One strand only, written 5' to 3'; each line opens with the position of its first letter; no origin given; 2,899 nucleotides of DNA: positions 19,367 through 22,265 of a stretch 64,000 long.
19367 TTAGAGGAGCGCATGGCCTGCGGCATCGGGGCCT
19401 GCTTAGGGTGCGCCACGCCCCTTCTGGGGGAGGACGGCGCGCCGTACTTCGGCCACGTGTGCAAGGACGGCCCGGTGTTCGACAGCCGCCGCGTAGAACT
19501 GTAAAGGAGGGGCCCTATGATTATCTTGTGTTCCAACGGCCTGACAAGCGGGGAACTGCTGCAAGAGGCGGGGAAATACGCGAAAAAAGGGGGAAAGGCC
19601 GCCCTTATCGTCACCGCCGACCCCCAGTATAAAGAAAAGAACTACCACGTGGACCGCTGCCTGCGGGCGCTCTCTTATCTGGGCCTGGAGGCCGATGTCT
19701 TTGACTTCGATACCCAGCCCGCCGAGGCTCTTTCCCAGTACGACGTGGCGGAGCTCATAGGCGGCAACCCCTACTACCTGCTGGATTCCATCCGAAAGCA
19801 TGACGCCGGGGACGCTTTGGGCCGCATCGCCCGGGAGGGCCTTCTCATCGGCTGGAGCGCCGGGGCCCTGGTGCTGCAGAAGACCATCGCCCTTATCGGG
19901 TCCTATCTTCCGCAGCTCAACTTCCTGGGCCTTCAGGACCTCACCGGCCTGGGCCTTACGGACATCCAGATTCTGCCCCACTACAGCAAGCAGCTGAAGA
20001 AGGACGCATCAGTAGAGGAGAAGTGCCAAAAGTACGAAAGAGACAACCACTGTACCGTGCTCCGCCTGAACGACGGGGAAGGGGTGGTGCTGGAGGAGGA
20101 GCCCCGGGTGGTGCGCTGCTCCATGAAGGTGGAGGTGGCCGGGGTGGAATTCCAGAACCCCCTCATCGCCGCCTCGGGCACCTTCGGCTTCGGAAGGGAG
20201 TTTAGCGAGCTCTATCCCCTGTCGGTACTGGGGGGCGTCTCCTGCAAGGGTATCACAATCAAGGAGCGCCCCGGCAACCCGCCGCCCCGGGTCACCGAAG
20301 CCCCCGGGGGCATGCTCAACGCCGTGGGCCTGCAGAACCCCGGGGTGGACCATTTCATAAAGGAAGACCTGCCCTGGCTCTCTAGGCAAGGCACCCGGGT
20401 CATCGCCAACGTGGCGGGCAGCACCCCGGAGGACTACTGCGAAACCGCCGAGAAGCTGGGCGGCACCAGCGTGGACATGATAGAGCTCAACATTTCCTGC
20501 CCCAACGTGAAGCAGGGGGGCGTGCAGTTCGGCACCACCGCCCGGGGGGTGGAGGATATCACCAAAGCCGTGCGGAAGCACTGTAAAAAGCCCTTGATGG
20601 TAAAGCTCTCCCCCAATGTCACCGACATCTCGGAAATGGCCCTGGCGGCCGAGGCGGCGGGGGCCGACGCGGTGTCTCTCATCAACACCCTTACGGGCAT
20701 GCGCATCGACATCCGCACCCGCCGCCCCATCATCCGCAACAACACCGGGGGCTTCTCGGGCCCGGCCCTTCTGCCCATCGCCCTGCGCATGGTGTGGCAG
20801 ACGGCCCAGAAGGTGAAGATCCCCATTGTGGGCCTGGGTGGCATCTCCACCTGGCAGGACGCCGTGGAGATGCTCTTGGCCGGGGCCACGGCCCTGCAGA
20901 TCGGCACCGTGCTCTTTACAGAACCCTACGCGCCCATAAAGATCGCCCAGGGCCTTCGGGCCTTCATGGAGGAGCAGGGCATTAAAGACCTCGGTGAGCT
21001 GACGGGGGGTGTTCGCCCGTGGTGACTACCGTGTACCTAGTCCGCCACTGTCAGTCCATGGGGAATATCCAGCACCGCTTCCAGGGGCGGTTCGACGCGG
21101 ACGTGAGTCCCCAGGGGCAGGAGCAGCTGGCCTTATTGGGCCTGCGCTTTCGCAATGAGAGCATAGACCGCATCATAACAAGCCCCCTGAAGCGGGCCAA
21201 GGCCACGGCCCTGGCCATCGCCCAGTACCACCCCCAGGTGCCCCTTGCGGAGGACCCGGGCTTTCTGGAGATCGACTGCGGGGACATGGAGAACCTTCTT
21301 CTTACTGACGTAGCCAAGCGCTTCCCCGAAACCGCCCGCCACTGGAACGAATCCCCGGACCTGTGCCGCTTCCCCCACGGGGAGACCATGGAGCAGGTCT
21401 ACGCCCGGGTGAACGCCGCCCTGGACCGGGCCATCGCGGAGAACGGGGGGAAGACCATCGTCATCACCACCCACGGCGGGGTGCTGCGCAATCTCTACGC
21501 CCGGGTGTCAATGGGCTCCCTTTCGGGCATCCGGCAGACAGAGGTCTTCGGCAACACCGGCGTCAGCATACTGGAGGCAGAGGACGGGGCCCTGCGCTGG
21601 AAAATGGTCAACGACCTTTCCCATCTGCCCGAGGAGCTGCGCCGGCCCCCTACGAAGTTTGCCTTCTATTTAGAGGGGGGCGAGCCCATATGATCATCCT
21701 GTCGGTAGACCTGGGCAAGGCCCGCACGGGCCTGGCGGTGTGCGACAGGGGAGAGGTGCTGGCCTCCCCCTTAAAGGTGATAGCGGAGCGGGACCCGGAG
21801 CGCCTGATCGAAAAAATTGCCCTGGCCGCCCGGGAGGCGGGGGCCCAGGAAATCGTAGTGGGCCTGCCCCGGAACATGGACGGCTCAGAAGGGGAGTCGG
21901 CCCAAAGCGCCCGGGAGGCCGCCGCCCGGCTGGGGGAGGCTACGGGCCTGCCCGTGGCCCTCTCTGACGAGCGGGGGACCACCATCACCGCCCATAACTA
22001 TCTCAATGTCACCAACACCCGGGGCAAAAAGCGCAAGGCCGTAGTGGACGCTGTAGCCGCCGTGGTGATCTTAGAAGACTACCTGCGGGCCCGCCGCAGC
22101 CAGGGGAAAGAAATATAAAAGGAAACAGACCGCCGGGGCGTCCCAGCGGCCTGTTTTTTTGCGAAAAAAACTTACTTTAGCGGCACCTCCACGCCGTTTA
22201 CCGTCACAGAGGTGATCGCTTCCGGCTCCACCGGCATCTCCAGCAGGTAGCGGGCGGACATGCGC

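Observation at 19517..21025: Peptidase E (S51)-PyrD in-frame fusion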

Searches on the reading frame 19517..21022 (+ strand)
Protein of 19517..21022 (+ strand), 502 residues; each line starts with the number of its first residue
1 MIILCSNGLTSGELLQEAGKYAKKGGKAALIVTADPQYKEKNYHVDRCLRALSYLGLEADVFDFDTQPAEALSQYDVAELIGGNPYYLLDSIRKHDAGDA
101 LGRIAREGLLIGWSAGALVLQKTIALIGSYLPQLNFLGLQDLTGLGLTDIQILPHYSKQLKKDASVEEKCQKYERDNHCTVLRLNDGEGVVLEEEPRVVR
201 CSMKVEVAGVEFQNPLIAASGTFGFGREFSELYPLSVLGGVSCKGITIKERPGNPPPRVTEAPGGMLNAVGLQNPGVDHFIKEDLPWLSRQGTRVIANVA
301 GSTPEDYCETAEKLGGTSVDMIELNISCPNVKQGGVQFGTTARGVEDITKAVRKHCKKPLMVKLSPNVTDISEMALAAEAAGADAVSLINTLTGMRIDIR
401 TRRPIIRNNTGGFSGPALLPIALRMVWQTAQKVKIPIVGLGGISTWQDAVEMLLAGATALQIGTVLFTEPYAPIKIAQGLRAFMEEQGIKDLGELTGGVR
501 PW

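Call 3: search_protein_families(library=pfam, proteins=[window:19517-21022:+])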
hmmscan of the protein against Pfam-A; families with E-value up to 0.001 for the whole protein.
window:19517-21022:+ (502 aa): 5 families
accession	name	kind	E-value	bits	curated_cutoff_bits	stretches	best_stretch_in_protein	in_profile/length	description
PF01180.27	DHO_dh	-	2.2e-85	286.8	27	1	203-484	2-291/291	Dihydroorotate dehydrogenase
PF03575.23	Peptidase_S51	-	3.2e-17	63.3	23.9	1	23-195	27-201/206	Peptidase family S51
PF01207.24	Dus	-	6.1e-09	35.9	20.4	1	293-471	54-222/311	Dihydrouridine synthase (Dus)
PF03060.21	NMO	-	0.00032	20.7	28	1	410-466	167-225/331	Nitronate monooxygenase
PF00977.27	His_biosynth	-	0.00087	19.2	23.6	0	422-471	61-110/228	Histidine biosynthesis protein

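Call 4: search_protein_families(library=ncbifam, proteins=[window:19517-21022:+], max_evalue=0.01)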
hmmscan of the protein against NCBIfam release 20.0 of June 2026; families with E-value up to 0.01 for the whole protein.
window:19517-21022:+ (502 aa): 26 families (the best 25 are shown)
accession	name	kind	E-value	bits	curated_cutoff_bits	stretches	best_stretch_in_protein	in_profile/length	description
NF005574.0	PRK07259.1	equivalog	4.8e-128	426.3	269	1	202-499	4-302/304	dihydroorotate dehydrogenase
TIGR01037.2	pyrD_sub1_fam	subfamily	1.2e-109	366.1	270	1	204-497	2-297/300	dihydroorotate dehydrogenase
NF041011.1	dihydoor_dh_Arch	equivalog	4e-69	232.9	330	1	205-497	1-285/289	dihydroorotate dehydrogenase PyrD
NF006183.0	PRK08318.1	equivalog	4.2e-49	167.4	335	1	203-497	4-317/422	NAD-dependent dihydropyrimidine dehydrogenase subunit PreA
NF002702.0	PRK02506.1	equivalog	6.8e-41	140.4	301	1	202-500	3-310/313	dihydroorotate oxidase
NF003652.0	PRK05286.2-5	equivalog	7.9e-31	107.5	267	1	195-491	43-351/353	quinone-dependent dihydroorotate dehydrogenase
NF003651.0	PRK05286.2-4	equivalog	4.1e-28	98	448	1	202-495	61-371/377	quinone-dependent dihydroorotate dehydrogenase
NF003650.0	PRK05286.2-3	equivalog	1.2e-26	93.5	477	1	200-502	70-391/393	quinone-dependent dihydroorotate dehydrogenase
NF003645.0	PRK05286.1-2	equivalog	1.8e-26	92.9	366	1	190-497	33-352/359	quinone-dependent dihydroorotate dehydrogenase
TIGR01036.1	pyrD_sub2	equivalog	2.1e-25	89.3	200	1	202-497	45-352/356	dihydroorotate dehydrogenase (quinone)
NF005741.0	PRK07565.1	subfamily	3.5e-25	88.8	303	1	295-497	105-304/335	dihydroorotate dehydrogenase-like protein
NF003648.0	PRK05286.2-1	equivalog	3.4e-24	85.4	433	1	200-498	48-354/360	quinone-dependent dihydroorotate dehydrogenase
NF003646.0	PRK05286.1-4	equivalog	1.6e-21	76.5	457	1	177-466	19-321/341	quinone-dependent dihydroorotate dehydrogenase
NF003644.0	PRK05286.1-1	equivalog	3.1e-18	65.9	418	1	175-465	17-320/336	quinone-dependent dihydroorotate dehydrogenase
NF003649.0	PRK05286.2-2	equivalog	1.4e-17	63.7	505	1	193-496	40-346/351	quinone-dependent dihydroorotate dehydrogenase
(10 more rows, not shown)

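Call 5: find_homologous_proteins(query=window:19517-21022:+, region=1-215)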
Query window:19517-21022:+, residues 1-215 (215 aa): 60 proteins with E <= 0.001 among 2575 candidates.
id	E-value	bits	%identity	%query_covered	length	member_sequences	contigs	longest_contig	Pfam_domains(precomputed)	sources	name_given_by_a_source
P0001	2.1e-137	474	100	100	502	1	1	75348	PF01180.28,PF03575.24,PF01207.24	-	-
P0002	2.5e-101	356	75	100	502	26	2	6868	PF01180.28,PF03575.24,PF01207.24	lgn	-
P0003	1.4e-99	350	74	100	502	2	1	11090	PF01180.28,PF03575.24,PF01207.24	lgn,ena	-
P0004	1.8e-99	350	73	100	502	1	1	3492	PF01180.28,PF03575.24,PF01207.24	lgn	-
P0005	5.4e-99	348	74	100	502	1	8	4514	PF01180.28,PF03575.24,PF01207.24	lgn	-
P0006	1.4e-96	340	72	100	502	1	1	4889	PF01180.28,PF03575.24,PF01207.24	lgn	-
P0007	8.3e-96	338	71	100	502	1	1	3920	PF01180.28,PF03575.24,PF01207.24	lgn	-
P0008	3.2e-92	326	68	100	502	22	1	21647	PF01180.28,PF03575.24,PF01207.24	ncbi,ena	-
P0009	1.1e-91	324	69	100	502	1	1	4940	PF01180.28,PF03575.24,PF01207.24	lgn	-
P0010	3.1e-91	323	68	100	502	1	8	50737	PF01180.28,PF03575.24,PF01207.24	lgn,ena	-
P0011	1.1e-89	318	67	100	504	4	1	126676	PF01180.28,PF03575.24,PF01207.24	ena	-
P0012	2.8e-88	313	67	100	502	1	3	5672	PF01180.28,PF03575.24,PF01207.24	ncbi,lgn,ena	-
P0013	6.6e-87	309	65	100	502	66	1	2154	PF01180.28,PF03575.24,PF01207.24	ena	-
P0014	8.7e-87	308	65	99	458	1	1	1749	PF01180.28,PF03575.24,PF01207.24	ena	-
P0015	7.4e-85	302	65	100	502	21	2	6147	PF01180.28,PF03575.24,PF01207.24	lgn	-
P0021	1.1e-79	285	62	100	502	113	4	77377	PF01180.28,PF03575.24,PF01207.24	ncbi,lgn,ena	-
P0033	3.5e-73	264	63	100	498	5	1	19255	PF01180.28,PF03575.24,PF01207.24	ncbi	-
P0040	1.6e-71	258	57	100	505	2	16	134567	PF01180.28,PF03575.24,PF01207.24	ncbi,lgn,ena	-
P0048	1.4e-67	245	58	100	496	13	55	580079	PF01180.28,PF03575.24,PF01207.24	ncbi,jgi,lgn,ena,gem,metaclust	metaclust:\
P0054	1.1e-62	229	53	95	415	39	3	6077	PF13419.13,PF00702.33,PF03575.24,PF13242.13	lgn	-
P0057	2.2e-59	219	53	100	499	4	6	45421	PF01180.28,PF03575.24,PF01207.24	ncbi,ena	-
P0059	7.7e-54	201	49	93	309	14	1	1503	PF03575.24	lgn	-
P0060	7.4e-37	145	56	59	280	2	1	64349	PF03575.24,PF12687.13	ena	-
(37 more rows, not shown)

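Call 7: list_cluster_members(proteins=[P0048, P0021, P0008, P0040, P0054, P0060, P0057, P0033])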
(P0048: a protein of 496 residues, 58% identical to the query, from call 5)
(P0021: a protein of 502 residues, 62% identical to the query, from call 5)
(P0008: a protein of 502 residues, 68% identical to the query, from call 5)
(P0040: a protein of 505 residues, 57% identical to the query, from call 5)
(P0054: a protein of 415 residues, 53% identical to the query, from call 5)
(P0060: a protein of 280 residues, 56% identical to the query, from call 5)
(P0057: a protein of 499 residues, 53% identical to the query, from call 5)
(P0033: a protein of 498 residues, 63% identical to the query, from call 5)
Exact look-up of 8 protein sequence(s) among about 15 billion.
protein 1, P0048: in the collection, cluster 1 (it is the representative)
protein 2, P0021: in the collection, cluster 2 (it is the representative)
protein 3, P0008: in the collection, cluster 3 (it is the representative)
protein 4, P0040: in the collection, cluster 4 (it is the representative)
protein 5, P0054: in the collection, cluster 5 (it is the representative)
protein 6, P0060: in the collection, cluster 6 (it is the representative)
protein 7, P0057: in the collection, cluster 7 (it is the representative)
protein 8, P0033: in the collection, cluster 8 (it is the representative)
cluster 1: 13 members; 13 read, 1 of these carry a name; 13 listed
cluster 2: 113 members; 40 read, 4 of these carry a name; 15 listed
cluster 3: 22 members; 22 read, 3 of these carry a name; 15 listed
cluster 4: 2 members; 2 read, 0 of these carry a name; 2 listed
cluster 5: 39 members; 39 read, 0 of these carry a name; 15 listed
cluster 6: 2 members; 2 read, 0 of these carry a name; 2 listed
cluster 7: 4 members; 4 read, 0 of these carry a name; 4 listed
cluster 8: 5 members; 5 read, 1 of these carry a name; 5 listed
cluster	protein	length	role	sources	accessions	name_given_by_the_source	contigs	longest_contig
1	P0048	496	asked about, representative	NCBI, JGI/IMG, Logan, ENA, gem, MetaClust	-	\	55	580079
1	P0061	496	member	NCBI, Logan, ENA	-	-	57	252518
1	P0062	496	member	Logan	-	-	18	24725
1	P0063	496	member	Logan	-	-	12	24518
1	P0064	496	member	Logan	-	-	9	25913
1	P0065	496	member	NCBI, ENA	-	-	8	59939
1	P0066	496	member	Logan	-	-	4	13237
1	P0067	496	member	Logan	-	-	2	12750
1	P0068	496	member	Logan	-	-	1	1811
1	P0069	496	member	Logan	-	-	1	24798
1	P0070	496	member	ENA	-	-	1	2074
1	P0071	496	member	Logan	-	-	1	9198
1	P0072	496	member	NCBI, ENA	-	-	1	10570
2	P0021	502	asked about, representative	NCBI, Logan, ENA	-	-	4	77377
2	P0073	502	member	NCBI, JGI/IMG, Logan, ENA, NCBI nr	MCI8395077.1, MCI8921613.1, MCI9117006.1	MAG: dihydroorotate dehydrogenase [Acutalibacter sp.] | dihydroorotate dehydrogenase (NAD+) catalytic subunit | dihydroorotate dehydrogenase [Acutalibacter sp.]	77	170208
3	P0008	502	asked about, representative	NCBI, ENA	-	-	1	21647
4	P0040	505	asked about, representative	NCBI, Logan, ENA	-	-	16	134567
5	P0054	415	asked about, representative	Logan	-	-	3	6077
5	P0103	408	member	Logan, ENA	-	-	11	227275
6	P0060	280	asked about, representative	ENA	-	-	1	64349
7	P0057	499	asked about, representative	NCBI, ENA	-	-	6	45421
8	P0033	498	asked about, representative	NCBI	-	-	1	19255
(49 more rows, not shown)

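Call 54: search_protein_families(library=ncbifam, proteins=[P0054, P0103, P0060, P0059], max_evalue=0.00001)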
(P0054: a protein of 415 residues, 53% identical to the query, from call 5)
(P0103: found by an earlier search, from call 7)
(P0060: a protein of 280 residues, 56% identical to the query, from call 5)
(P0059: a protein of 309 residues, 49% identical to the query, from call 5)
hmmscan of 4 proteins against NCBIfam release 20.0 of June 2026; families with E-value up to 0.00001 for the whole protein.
P0054 (415 aa): 27 families (the best 25 are shown)
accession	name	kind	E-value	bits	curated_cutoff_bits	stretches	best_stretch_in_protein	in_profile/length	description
TIGR02253.1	CTE7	subfamily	1.3e-31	110.1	169.75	1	280-405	96-221/221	TIGR02253 family HAD-type hydrolase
TIGR02252.1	DREG-2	subfamily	4.3e-21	75.6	155.2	1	279-375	106-202/203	HAD hydrolase, REG-2-like, family IA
NF053830.1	RUBPPhHalo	equivalog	8e-20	71.5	330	1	223-407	45-233/234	ribulose-1,5-bisphosphate 5-phosphatase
NF009804.0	PRK13288.1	equivalog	8.8e-18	64.6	218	1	264-407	68-209/215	pyrophosphatase PpaX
TIGR02254.1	YjjG_YfnB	equivalog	1.5e-16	60.5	159.9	1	281-407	100-222/223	YjjG family noncanonical pyrimidine nucleotidase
NF006976.0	PRK09449.1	equivalog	4.2e-14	52.6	183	1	279-406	96-220/225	pyrimidine 5'-nucleotidase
NF003642.0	PRK05282.1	equivalog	2.6e-13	50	156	1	17-200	23-206/233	dipeptidase PepE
NF009695.0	PRK13222.1-2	equivalog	5.9e-13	48.8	225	1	273-407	89-221/226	phosphoglycolate phosphatase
TIGR01549.1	HAD-SF-IA-v1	subfamily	5.2e-12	46.4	23.3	1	209-371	1-149/149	HAD-IA family hydrolase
TIGR01454.1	AHBA_synth_RP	hypoth_equivalog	6.4e-12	45.5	246.65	1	280-406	77-201/205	AHBA synthesis associated protein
NF052576.1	PymNtasePynAStpc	equivalog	8.9e-12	45.1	350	1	263-406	84-225/229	pyrimidine 5'-nucleotidase PynA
TIGR01449.2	PGP_bact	equivalog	1.5e-11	44.2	180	1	273-404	80-209/213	phosphoglycolate phosphatase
TIGR01458.1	HAD-SF-IIA-hyp3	hypoth_equivalog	8.3e-11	41.7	175.95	1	329-404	175-250/257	TIGR01458 family HAD-type hydrolase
TIGR02247.1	HAD-1A3-hyp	subfamily_domain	1.6e-10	41.1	125.4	1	274-378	90-196/211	epoxide hydrolase N-terminal domain-like phosphatase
TIGR01662.1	HAD-SF-IIIA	subfamily_domain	2e-10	40.9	44.6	1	274-379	20-140/141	HAD-IIIA family hydrolase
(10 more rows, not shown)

P0103 (408 aa): 27 families (the best 25 are shown)
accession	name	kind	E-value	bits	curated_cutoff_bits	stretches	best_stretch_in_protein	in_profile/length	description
TIGR02253.1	CTE7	subfamily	1.8e-30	106.4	169.75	1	281-405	97-221/221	TIGR02253 family HAD-type hydrolase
TIGR02252.1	DREG-2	subfamily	9.7e-22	77.7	155.2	1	278-374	105-201/203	HAD hydrolase, REG-2-like, family IA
TIGR02254.1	YjjG_YfnB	equivalog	4.4e-18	65.6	159.9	1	281-408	100-223/223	YjjG family noncanonical pyrimidine nucleotidase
NF053830.1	RUBPPhHalo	equivalog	6.1e-18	65.3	330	1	229-407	54-233/234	ribulose-1,5-bisphosphate 5-phosphatase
NF009804.0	PRK13288.1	equivalog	2.1e-16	60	218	1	270-407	74-209/215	pyrophosphatase PpaX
NF006976.0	PRK09449.1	equivalog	1.5e-14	54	183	1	279-407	96-221/225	pyrimidine 5'-nucleotidase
NF003642.0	PRK05282.1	equivalog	1.9e-13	50.5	156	1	17-200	23-206/233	dipeptidase PepE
TIGR01449.2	PGP_bact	equivalog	1e-12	48.1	180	1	274-401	81-206/213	phosphoglycolate phosphatase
NF009695.0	PRK13222.1-2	equivalog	5e-12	45.8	225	1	274-407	90-221/226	phosphoglycolate phosphatase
NF052576.1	PymNtasePynAStpc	equivalog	2.1e-11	43.9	350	1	275-377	96-200/229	pyrimidine 5'-nucleotidase PynA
TIGR01428.1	HAD_type_II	equivalog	3.2e-11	43.6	125.4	1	279-379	92-192/197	haloacid dehalogenase type II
TIGR01549.1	HAD-SF-IA-v1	subfamily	4.3e-11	43.4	23.3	1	284-371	68-149/149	HAD-IA family hydrolase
TIGR01454.1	AHBA_synth_RP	hypoth_equivalog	4.3e-11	42.8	246.65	1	280-402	77-197/205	AHBA synthesis associated protein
TIGR02247.1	HAD-1A3-hyp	subfamily_domain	4.8e-11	42.8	125.4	1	283-378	99-196/211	epoxide hydrolase N-terminal domain-like phosphatase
TIGR01458.1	HAD-SF-IIA-hyp3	hypoth_equivalog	3.5e-10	39.7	175.95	1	329-405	175-251/257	TIGR01458 family HAD-type hydrolase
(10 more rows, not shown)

P0060 (280 aa): 1 family
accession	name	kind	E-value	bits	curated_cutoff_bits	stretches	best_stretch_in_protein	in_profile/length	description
NF003642.0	PRK05282.1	equivalog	2.8e-07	30.3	156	1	22-128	28-134/233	dipeptidase PepE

P0059 (309 aa): 1 family
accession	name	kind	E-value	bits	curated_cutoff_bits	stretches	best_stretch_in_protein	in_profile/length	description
NF003642.0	PRK05282.1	equivalog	1e-09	38.2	156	1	16-202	22-208/233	dipeptidase PepE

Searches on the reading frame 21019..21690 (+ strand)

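Call 3: search_protein_families(library=pfam, proteins=[window:21019-21690:+])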
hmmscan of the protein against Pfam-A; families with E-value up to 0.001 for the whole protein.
window:21019-21690:+ (224 aa): 1 family
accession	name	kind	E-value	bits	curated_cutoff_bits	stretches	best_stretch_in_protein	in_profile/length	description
PF00300.27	His_Phos_1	-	2.3e-51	174.7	21.7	1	5-199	1-193/194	Histidine phosphatase superfamily (branch 1)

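Call 54: search_protein_families(library=ncbifam, proteins=[window:21019-21690:+], max_evalue=0.00001)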
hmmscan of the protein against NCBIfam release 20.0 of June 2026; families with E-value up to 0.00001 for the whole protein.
window:21019-21690:+ (224 aa): 16 families
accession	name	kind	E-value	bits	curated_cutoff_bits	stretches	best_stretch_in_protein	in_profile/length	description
TIGR03162.1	ribazole_cobC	equivalog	3.8e-35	120.9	162.9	1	5-169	1-161/176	alpha-ribazole phosphatase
NF045917.1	PhserinePhPspA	equivalog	5e-34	117.8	350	1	4-163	3-161/211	phosphoserine phosphatase PspA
NF005567.0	PRK07238.1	equivalog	2.4e-27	96.3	326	1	3-203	178-377/378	bifunctional RNase H/acid phosphatase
NF009994.0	PRK13463.1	equivalog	1.2e-22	80.7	277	1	1-203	1-202/203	phosphoserine phosphatase 1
NF002901.0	PRK03482.1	equivalog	2.5e-20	73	261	1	4-161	3-159/215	2,3-diphosphoglycerate-dependent phosphoglycerate mutase GpmB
TIGR03848.1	MSMEG_4193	subfamily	5.2e-19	68.5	203.85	1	4-162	1-162/204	MSMEG_4193 family putative phosphomutase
NF011580.0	PRK15004.1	equivalog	4.6e-16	59.4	250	1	5-172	3-169/203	adenosylcobalamin/alpha-ribazole phosphatase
NF002339.0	PRK01295.1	equivalog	2e-14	53.5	316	1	3-185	3-189/206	2,3-bisphosphoglycerate-dependent phosphoglycerate mutase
NF002217.0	PRK01112.1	equivalog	1.3e-12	47.6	320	1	4-70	3-70/228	2,3-bisphosphoglycerate-dependent phosphoglycerate mutase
NF010713.0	PRK14115.1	equivalog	3.2e-11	43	305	1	3-99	2-102/248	2,3-diphosphoglycerate-dependent phosphoglycerate mutase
TIGR01258.1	pgm_1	subfamily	1.5e-10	40.9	81.7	1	5-103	3-105/245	2,3-bisphosphoglycerate-dependent phosphoglycerate mutase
NF038349.1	dPGM_arch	equivalog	3.4e-08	33.6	225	1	6-156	2-141/194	2,3-diphosphoglycerate-dependent phosphoglycerate mutase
NF010718.0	PRK14120.1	equivalog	5.2e-08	32.5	366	0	3-65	5-69/249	phosphoglyceromutase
NF010717.0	PRK14119.1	equivalog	1.1e-07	31.7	378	1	5-129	4-131/228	2,3-diphosphoglycerate-dependent phosphoglycerate mutase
NF009993.0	PRK13462.1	equivalog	1.2e-07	31.6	226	1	5-175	8-171/203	acid phosphatase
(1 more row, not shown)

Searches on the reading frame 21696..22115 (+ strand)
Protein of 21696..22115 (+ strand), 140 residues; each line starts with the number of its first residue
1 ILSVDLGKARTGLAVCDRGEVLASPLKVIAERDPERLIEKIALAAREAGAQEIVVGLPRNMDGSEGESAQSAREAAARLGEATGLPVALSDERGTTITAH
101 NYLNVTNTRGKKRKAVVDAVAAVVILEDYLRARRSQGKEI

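Call 50: search_protein_families(library=pfam, proteins=[window:21696-22115:+])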
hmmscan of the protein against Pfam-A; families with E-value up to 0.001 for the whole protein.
window:21696-22115:+ (140 aa): 1 family
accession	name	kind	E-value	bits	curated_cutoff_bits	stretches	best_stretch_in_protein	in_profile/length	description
PF03652.20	RuvX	-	1.3e-38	132.8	29.2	1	1-131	3-133/134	Holliday junction resolvase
